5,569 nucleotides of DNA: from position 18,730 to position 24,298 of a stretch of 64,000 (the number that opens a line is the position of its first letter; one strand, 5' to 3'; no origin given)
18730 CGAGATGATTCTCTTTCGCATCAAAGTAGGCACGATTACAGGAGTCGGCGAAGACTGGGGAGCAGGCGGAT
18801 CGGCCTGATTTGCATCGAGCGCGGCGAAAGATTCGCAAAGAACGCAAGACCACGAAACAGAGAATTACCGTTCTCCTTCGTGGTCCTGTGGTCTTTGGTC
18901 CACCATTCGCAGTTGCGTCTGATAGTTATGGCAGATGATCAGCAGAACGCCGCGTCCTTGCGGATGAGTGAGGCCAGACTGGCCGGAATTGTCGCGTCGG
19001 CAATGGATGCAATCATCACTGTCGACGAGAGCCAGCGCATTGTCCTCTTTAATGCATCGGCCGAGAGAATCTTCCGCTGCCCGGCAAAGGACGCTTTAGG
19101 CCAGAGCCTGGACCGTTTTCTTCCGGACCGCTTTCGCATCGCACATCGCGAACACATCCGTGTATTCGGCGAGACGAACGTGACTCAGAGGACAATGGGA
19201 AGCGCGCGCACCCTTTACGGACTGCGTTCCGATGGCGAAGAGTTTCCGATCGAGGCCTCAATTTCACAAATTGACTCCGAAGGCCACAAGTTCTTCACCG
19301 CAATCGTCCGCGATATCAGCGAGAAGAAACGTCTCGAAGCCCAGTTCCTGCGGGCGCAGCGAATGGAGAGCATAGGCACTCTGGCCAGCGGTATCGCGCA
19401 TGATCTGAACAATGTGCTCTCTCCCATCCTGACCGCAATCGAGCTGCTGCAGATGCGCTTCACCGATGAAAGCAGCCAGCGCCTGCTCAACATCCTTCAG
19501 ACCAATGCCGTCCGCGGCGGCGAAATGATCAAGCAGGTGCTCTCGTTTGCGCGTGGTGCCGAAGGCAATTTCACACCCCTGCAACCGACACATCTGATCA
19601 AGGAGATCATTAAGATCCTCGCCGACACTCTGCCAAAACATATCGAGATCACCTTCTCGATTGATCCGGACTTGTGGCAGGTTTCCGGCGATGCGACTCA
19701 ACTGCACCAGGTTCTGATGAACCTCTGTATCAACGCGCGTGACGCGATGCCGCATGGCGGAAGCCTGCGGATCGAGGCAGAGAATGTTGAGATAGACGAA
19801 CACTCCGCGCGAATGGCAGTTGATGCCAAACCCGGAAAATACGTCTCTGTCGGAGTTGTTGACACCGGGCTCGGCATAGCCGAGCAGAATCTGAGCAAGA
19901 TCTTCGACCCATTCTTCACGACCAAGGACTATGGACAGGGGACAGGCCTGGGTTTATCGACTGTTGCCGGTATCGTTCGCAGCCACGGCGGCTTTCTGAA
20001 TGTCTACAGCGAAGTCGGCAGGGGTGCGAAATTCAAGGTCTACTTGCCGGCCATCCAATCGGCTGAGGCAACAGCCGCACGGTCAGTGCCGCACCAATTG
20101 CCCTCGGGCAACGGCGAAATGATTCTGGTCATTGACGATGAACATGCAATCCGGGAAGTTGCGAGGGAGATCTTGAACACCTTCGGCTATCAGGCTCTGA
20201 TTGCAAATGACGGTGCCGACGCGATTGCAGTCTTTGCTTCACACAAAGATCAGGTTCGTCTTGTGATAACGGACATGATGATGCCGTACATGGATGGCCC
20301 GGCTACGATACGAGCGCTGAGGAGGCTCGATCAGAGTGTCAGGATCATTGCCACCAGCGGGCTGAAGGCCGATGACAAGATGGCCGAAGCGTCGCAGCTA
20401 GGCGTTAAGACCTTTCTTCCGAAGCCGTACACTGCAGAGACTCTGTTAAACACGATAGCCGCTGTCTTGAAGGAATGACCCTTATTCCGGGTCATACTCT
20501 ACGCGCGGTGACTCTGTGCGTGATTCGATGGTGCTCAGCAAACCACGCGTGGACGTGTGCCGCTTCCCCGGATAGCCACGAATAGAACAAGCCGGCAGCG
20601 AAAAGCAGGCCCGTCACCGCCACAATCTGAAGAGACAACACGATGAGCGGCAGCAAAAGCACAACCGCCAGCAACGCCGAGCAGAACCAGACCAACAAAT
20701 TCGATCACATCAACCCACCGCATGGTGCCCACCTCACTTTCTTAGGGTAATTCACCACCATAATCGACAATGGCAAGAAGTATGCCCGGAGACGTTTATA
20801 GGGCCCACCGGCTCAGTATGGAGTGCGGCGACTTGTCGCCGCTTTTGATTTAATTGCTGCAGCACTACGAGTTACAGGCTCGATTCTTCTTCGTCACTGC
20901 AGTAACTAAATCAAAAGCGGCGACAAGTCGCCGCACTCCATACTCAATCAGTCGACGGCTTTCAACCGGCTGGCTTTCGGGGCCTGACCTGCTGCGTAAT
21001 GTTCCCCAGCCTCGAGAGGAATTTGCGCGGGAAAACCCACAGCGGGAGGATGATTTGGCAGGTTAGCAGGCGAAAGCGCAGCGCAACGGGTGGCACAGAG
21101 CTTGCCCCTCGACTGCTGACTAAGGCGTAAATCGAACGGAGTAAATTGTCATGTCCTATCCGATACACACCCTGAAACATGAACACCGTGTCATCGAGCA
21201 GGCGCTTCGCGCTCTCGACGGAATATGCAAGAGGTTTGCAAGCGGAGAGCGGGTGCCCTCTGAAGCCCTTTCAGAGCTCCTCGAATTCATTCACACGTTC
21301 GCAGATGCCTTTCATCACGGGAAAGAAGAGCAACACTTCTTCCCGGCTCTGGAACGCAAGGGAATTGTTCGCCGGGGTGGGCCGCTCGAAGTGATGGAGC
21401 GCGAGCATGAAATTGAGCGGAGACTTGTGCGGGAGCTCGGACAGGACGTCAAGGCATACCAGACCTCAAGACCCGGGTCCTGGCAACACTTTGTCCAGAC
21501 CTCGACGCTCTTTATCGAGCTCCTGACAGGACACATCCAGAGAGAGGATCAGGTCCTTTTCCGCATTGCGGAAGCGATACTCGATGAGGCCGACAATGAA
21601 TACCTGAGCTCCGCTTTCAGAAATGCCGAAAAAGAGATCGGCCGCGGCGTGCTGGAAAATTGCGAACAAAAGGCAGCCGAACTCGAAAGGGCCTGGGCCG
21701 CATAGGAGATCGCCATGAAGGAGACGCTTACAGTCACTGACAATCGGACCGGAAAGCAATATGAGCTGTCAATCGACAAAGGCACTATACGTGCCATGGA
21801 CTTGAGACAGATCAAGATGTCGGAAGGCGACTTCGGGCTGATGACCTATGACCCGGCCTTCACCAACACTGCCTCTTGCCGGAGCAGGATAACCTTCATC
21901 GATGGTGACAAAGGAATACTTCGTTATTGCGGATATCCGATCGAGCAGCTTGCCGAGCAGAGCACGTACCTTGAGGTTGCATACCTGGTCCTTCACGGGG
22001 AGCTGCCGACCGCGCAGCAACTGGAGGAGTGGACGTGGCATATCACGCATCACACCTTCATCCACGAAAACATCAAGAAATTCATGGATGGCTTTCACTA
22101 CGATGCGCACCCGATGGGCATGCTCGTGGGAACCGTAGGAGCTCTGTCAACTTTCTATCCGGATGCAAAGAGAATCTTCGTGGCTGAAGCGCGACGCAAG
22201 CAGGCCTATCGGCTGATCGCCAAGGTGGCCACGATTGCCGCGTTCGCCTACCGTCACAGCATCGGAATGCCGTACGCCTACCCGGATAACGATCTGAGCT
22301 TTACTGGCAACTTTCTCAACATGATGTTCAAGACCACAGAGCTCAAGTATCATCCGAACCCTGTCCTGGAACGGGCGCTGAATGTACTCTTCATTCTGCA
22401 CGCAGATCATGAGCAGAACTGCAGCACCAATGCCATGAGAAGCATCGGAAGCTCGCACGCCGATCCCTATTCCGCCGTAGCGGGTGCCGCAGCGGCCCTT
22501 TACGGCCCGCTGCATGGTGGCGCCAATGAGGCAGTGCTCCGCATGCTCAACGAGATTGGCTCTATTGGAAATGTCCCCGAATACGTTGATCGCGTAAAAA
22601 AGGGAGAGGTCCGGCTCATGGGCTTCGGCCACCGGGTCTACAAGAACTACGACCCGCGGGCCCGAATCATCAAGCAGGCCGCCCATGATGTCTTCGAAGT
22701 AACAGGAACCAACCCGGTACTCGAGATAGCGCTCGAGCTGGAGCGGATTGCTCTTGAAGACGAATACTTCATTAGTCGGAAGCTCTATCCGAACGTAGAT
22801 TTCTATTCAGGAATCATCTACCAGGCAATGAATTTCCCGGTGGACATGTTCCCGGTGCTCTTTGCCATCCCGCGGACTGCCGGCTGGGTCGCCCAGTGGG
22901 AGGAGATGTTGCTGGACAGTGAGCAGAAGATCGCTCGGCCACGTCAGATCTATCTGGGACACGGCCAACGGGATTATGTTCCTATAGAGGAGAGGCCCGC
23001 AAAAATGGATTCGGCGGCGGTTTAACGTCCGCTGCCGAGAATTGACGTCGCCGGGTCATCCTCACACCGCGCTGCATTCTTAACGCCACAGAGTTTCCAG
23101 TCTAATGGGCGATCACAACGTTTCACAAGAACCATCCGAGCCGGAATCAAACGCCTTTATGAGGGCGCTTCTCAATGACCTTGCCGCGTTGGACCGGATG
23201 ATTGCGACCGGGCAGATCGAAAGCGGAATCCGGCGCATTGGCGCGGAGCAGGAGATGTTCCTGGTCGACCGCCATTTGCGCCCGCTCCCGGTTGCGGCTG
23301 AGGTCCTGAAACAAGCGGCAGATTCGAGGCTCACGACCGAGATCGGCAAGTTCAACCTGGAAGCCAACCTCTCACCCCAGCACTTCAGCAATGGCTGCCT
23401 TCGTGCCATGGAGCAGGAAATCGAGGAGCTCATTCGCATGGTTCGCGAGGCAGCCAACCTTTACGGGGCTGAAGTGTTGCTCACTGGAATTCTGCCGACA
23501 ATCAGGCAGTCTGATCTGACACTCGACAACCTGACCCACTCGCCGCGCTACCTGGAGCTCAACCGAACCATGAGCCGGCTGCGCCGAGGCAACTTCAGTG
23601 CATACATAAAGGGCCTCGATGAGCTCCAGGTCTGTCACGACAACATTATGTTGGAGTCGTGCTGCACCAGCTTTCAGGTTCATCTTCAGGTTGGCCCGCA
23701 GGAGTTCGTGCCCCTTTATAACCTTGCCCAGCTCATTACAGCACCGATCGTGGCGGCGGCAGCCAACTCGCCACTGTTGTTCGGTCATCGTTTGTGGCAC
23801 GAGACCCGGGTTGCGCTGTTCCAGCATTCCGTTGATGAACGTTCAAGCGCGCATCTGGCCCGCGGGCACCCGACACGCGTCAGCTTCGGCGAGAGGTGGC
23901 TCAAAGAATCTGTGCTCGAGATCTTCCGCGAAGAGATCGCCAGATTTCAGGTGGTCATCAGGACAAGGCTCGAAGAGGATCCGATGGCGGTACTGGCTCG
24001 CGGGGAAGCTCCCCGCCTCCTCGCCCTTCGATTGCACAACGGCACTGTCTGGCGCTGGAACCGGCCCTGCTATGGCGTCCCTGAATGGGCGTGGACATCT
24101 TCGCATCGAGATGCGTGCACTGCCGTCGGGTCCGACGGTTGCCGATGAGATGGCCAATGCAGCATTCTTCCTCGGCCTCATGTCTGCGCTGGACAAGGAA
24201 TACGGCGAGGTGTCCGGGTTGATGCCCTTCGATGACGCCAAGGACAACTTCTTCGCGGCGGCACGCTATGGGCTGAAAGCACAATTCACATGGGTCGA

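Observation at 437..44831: At least eleven sigma-54 (-24/-12) promoter matches sit in front of stress and redox genes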

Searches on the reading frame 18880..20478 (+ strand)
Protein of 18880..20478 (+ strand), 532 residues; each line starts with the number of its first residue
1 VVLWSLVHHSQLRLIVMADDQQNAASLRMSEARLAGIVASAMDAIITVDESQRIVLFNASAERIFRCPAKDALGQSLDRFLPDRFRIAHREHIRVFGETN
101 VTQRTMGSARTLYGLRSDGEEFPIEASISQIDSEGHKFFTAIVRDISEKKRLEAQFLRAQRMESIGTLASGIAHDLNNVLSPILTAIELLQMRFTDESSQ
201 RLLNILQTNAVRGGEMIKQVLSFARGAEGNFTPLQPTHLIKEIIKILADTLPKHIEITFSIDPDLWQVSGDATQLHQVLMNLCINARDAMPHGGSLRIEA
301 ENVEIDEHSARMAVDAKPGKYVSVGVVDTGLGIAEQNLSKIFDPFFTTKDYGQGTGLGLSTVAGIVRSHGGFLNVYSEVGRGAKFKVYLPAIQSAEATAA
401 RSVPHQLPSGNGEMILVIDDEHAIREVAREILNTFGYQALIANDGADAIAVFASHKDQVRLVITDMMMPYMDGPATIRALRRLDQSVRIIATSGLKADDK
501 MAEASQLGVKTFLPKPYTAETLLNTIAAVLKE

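Call 32: search_protein_families(library=pfam, proteins=[window:18880-20478:+], max_evalue=0.001)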
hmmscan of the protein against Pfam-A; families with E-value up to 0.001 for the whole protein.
window:18880-20478:+ (532 aa): 9 families
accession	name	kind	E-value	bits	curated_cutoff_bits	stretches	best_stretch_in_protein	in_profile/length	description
PF02518.31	HATPase_c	-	1.6e-22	80.5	26.4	1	270-391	1-109/111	Histidine kinase-, DNA gyrase B-, and HSP90-like ATPase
PF00072.30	Response_reg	-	1.8e-22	80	30.2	1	415-526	1-110/111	Response regulator receiver domain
PF13426.13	PAS_9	-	1.8e-11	44.7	27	1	43-148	2-103/103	PAS domain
PF00989.32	PAS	-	2.9e-11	43.8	22.6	1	33-146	2-113/113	PAS fold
PF00512.31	HisKA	-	1.2e-09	38.6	26.9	1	166-228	3-65/66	His Kinase A (phospho-acceptor) domain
PF08448.16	PAS_4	-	1.9e-09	38.2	23.1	1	40-151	3-110/110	PAS fold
PF24820.1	Diguanyl_cycl_sensor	-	4.9e-06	26.9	28.1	1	40-144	4-108/109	Diguanylate cyclase-like sensor domain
PF13188.13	PAS_8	-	1.6e-05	25.1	21.8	1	32-84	1-54/65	PAS domain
PF10090.15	HPTransfase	-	5.8e-05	23.3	22.9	1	266-303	21-66/123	Histidine phosphotransferase C-terminal domain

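Call 71: search_protein_families(library=ncbifam, proteins=[window:18880-20478:+], max_evalue=0.00001)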
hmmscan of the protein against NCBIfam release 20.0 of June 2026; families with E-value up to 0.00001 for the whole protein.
window:18880-20478:+ (532 aa): 130 families (the best 25 are shown)
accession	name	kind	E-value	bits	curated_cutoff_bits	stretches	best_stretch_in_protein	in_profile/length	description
NF046020.1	HisKinCckABruc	equivalog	1.7e-101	340.5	1000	1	12-530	324-867/868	cell cycle histidine kinase CckA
NF010411.0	PRK13837.1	equivalog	3.1e-89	300.1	647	1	142-531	427-813/828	two-component system VirA-like sensor kinase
NF010076.0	PRK13557.1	subfamily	4e-85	286.3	631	1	116-530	112-533/540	histidine kinase famiy protein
NF046026.1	HisKinCckACaul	equivalog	3.5e-78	263.4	1000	1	139-530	276-676/678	cell cycle histidine kinase CckA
NF008468.0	PRK11360.1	equivalog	4.7e-66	223.4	646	1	25-395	261-612/616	two-component system sensor histidine kinase AtoS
NF052573.1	HisKinEspAMyxo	equivalog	2.5e-59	201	1400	1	33-482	255-700/755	serine histidine kinase EspA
NF052574.1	HisKinEspCMyxo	equivalog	4.8e-57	193.7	1200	1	23-531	279-784/785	serine histidine kinase EspC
NF041777.1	sens_FixL_Rhizob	equivalog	1.7e-50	172.1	850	1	17-393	108-483/485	sensor protein FixL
NF007688.0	PRK10364.1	equivalog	4.2e-43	147.8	479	1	147-392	222-452/460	two-component system sensor histidine kinase ZraS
TIGR02956.1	TMAO_torS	equivalog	6.1e-40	137.1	676.5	1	172-531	471-821/967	TMAO reductase system sensor histidine kinase/response regulator TorS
NF047466.1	hybrid_RR_LvrB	exception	1.5e-35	123.1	500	1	143-391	130-376/377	hybrid histidine kinase/response regulator LvrB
NF046044.1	PnpS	equivalog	4.7e-35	121.3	400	1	18-390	40-390/390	two-component system histidine kinase PnpS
NF008099.0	PRK10841.1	equivalog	3.8e-33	114.3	920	2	169-398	474-697/949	two-component system sensor histidine kinase RcsC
NF008302.0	PRK11091.1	equivalog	1.1e-31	109.8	838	1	140-529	260-642/779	aerobic respiration two-component sensor histidine kinase ArcB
NF038348.1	T2SS_HK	subfamily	4.9e-31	107.8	450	1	264-390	461-572/574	histidine kinase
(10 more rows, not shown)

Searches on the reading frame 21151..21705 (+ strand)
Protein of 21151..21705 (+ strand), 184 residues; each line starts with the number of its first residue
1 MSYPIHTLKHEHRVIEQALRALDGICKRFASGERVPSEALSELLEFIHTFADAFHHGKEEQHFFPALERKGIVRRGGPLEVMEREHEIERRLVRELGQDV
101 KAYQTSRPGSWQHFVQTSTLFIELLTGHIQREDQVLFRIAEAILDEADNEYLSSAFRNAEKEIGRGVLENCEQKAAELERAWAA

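Call 6: search_protein_families(library=pfam, proteins=[window:21151-21705:+], max_evalue=0.01)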
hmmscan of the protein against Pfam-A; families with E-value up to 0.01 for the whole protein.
window:21151-21705:+ (184 aa): 1 family
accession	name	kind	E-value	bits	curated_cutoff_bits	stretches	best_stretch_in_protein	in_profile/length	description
PF01814.28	Hemerythrin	-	3.4e-21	76.5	25.3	1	4-139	2-126/127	Hemerythrin HHE cation binding domain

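Call 71: search_protein_families(library=ncbifam, proteins=[window:21151-21705:+], max_evalue=0.00001)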
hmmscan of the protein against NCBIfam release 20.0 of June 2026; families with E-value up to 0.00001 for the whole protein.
window:21151-21705:+ (184 aa): 3 families
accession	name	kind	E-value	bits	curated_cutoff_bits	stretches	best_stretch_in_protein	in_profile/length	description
NF008221.0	PRK10992.1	equivalog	3.5e-08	33.2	254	1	39-140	114-216/220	iron-sulfur cluster repair protein YtfE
TIGR03652.1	FeS_repair_RIC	equivalog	4.1e-08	33.3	204.7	1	8-138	76-214/216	iron-sulfur cluster repair di-iron protein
NF041614.1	FeSrepair_DnrN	equivalog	3.1e-06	27.6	300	0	9-138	21-152/157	iron-sulfur cluster repair protein DnrN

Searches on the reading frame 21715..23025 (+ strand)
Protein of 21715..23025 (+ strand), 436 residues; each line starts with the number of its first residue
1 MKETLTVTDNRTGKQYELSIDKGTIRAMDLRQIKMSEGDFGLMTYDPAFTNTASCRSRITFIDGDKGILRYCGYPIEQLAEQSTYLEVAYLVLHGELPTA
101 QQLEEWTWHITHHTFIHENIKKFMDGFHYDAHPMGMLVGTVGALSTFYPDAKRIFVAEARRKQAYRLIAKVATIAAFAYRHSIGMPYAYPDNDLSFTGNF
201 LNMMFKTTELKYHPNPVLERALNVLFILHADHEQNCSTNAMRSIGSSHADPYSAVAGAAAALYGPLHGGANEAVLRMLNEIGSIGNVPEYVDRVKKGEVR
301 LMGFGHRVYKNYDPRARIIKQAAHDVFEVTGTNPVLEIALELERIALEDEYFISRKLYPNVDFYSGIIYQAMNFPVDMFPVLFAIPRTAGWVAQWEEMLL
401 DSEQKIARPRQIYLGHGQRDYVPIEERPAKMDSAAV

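Call 32: search_protein_families(library=pfam, proteins=[window:21715-23025:+], max_evalue=0.001)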
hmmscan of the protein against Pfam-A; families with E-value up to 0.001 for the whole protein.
window:21715-23025:+ (436 aa): 1 family
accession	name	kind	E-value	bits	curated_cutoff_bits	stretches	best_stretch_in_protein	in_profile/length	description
PF00285.26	Citrate_synt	-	2.7e-138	461.3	27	1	49-410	2-357/357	Citrate synthase, C-terminal domain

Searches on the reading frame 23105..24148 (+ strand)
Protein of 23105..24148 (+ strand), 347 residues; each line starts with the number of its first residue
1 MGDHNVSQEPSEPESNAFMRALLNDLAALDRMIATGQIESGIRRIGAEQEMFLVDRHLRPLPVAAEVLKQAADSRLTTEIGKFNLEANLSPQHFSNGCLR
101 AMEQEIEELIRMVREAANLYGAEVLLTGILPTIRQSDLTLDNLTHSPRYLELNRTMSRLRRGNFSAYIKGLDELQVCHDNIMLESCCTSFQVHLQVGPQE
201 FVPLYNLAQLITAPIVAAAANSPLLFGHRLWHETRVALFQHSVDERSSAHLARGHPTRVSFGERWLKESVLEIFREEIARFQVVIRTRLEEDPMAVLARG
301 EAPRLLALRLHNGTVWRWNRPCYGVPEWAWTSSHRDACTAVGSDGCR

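Call 43: search_protein_families(library=pfam, proteins=[window:23105-24148:+], max_evalue=0.001)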
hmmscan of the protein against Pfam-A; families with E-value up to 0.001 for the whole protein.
window:23105-24148:+ (347 aa): 1 family
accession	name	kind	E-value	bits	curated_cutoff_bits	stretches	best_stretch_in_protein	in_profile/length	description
PF04107.18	GCS2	-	6.5e-10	39.3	21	1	46-242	2-181/291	Glutamate-cysteine ligase family 2(GCS2)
